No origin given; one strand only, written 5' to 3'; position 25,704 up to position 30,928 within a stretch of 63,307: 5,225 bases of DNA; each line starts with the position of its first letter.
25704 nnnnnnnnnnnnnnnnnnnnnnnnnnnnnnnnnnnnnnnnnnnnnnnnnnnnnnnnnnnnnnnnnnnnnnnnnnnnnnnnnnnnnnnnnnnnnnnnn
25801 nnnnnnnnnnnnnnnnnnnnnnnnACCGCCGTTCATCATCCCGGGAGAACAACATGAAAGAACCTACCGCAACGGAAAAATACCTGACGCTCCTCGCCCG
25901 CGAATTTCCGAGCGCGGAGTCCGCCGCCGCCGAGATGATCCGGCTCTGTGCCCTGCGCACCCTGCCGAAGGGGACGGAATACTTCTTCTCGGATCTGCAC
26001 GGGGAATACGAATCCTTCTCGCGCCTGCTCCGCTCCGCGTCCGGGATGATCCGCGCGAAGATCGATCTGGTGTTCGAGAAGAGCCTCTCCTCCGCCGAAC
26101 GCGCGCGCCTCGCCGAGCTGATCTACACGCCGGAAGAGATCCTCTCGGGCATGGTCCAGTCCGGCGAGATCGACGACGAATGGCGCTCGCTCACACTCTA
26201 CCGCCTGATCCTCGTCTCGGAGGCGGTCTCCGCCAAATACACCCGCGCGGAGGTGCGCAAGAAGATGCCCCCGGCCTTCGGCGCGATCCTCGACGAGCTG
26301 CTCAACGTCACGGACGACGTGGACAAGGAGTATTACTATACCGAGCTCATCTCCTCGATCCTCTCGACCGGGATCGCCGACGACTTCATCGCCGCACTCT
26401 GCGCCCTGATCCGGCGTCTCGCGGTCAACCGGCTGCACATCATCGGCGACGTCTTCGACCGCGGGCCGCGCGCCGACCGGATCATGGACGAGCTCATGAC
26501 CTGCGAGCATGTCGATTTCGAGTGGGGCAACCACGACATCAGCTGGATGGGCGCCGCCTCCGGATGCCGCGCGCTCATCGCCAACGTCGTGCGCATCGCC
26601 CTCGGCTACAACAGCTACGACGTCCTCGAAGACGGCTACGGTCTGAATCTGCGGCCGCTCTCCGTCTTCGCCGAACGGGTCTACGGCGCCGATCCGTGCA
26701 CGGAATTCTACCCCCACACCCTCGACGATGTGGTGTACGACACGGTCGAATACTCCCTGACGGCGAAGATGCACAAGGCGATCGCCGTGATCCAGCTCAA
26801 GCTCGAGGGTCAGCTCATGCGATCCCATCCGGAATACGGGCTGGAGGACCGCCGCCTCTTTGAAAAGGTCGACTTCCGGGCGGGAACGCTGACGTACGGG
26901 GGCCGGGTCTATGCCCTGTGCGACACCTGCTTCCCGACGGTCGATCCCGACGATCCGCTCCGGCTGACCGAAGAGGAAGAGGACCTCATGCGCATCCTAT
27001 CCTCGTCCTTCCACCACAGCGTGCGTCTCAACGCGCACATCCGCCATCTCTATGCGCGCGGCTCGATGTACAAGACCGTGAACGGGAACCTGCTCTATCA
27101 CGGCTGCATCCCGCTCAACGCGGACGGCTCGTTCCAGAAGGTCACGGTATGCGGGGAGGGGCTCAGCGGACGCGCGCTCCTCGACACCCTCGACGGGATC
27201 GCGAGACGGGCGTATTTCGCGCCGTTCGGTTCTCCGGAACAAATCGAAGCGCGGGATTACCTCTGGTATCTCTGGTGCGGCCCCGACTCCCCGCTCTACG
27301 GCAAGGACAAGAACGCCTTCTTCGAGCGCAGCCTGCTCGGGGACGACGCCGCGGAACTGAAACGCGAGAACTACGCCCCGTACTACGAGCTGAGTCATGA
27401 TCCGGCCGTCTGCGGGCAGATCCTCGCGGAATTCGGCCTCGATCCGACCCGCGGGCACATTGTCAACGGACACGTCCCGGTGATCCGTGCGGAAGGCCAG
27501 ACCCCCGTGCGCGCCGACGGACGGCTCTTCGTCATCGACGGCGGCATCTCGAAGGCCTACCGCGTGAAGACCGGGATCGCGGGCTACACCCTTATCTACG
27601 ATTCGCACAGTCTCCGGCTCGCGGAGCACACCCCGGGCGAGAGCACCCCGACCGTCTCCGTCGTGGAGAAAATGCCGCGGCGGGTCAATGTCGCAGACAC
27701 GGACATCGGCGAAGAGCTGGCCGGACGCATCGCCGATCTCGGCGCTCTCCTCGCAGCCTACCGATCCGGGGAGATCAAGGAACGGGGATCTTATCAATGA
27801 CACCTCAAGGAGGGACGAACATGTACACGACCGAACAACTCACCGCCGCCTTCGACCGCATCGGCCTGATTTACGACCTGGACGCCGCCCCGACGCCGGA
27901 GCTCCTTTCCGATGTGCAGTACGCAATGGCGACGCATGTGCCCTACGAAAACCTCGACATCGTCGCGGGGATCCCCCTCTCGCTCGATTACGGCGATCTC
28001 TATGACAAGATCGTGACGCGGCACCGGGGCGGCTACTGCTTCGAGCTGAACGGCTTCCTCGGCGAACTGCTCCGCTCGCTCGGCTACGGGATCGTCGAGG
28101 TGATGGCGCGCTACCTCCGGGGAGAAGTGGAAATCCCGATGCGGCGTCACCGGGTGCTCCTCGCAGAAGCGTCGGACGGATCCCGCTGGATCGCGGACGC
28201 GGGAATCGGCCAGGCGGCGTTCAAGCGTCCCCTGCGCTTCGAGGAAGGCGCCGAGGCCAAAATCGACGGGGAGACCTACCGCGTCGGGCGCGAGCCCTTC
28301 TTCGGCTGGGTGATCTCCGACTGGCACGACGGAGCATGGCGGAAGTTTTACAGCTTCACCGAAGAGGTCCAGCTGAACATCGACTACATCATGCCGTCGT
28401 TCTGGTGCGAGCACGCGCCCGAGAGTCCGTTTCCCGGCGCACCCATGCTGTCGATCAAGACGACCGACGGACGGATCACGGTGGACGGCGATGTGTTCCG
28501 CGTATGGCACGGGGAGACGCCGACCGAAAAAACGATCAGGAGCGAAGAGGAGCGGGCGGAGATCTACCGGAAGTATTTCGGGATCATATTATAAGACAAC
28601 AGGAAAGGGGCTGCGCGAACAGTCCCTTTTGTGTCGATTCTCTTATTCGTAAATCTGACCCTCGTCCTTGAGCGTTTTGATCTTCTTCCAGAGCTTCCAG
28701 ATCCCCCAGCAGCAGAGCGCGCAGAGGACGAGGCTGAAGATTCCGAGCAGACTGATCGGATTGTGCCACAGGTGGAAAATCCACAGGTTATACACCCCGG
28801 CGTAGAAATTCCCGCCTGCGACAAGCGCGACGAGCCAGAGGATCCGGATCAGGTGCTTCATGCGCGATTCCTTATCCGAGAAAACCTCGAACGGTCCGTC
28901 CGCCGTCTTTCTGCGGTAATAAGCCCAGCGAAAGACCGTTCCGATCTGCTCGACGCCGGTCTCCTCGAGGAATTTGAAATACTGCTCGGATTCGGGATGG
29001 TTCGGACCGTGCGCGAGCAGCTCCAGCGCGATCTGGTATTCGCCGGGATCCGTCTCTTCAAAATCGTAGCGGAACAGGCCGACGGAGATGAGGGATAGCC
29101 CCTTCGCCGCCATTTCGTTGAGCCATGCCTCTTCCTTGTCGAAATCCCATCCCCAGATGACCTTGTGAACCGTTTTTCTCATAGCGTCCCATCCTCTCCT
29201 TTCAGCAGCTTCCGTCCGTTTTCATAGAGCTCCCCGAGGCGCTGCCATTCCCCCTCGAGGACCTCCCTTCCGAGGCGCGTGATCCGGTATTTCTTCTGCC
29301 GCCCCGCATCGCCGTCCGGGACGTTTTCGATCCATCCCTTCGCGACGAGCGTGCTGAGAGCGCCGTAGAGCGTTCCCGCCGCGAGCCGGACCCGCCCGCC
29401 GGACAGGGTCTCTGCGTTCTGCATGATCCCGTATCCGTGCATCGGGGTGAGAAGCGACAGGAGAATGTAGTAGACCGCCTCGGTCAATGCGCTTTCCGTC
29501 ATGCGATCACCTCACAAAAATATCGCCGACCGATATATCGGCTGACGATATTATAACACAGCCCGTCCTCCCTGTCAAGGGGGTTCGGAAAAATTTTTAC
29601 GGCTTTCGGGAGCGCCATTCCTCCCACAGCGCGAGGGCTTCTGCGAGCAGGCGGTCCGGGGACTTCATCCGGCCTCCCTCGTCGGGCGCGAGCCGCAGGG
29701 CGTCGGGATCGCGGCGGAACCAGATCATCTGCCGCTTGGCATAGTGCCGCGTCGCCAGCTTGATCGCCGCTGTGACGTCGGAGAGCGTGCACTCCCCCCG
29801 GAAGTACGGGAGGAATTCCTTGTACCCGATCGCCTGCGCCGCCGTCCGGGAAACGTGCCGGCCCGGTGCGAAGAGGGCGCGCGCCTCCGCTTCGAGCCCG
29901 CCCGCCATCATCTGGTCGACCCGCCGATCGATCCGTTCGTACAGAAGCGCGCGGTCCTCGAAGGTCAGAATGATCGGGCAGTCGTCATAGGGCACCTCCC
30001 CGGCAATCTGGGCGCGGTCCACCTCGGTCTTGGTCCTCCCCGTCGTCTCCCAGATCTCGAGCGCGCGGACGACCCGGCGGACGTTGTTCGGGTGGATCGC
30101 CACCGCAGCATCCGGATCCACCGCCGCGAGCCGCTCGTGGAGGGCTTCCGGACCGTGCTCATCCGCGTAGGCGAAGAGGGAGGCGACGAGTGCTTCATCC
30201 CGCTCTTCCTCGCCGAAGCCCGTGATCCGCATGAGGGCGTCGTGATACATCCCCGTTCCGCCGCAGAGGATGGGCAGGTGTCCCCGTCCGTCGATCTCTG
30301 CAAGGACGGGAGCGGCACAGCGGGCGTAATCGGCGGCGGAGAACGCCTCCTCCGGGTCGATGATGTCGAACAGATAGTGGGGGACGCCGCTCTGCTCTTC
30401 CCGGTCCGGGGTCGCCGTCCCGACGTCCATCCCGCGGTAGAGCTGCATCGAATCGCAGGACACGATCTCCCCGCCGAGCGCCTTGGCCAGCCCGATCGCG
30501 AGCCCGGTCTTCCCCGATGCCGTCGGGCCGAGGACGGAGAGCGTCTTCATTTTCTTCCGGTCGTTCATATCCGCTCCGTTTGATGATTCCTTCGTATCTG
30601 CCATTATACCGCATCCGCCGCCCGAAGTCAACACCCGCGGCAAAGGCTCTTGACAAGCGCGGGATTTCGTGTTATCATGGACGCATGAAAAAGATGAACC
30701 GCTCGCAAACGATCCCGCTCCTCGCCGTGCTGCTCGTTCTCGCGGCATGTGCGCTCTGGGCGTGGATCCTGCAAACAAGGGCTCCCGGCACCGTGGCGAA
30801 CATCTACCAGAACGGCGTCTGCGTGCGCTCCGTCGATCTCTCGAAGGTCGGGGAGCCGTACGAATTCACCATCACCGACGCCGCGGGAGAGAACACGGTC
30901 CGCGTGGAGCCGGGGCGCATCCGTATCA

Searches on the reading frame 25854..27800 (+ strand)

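Call 71: search_protein_families(library=pfam, proteins=[window:25854-27800:+], max_evalue=0.00001)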
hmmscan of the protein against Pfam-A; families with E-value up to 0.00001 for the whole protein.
window:25854-27800:+ (648 aa): 1 family
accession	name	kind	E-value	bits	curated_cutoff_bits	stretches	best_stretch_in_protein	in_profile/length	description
PF06874.16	FBPase_2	-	2e-250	832.9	27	1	9-637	1-638/639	Firmicute fructose-1,6-bisphosphatase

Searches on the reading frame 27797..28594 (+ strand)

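Call 71: search_protein_families(library=pfam, proteins=[window:27797-28594:+], max_evalue=0.00001)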
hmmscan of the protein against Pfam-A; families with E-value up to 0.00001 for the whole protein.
window:27797-28594:+ (265 aa): 1 family
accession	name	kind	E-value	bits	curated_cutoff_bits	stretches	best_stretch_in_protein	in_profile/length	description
PF00797.23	Acetyltransf_2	-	2.7e-48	165.3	22.8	1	36-264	4-234/240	N-acetyltransferase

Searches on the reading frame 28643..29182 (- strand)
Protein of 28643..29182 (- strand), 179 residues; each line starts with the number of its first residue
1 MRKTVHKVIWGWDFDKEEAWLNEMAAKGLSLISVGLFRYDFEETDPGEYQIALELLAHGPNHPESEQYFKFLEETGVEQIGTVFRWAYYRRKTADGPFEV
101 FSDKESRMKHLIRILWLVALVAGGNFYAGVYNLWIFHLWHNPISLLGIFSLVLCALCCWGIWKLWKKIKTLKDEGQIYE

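Call 71: search_protein_families(library=pfam, proteins=[window:28643-29182:-], max_evalue=0.00001)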
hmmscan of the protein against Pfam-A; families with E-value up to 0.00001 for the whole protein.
window:28643-29182:- (179 aa): 1 family
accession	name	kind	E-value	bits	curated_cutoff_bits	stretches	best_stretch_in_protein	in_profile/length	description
PF11193.13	DUF2812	-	7.6e-28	97.4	27.8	1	13-116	1-103/110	Protein of unknown function (DUF2812)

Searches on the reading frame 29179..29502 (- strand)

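Call 71: search_protein_families(library=pfam, proteins=[window:29179-29502:-], max_evalue=0.00001)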
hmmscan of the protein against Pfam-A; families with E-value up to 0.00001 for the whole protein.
window:29179-29502:- (107 aa): 1 family
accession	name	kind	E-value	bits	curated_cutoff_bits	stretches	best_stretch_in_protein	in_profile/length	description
PF03551.20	PadR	-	8.8e-15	54.9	27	1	15-83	2-74/75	Transcriptional regulator PadR-like family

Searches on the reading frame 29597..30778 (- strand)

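Call 71: search_protein_families(library=pfam, proteins=[window:29597-30778:-], max_evalue=0.00001)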
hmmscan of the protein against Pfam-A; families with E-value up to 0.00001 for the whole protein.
window:29597-30778:- (393 aa): 2 families
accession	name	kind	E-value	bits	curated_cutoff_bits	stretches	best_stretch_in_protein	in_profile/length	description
PF01715.23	IPPT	-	3e-81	273.1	23.6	1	112-357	1-243/243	IPP transferase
PF01745.22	IPT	-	1.4e-06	28.3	20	1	80-138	4-63/233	Isopentenyl transferase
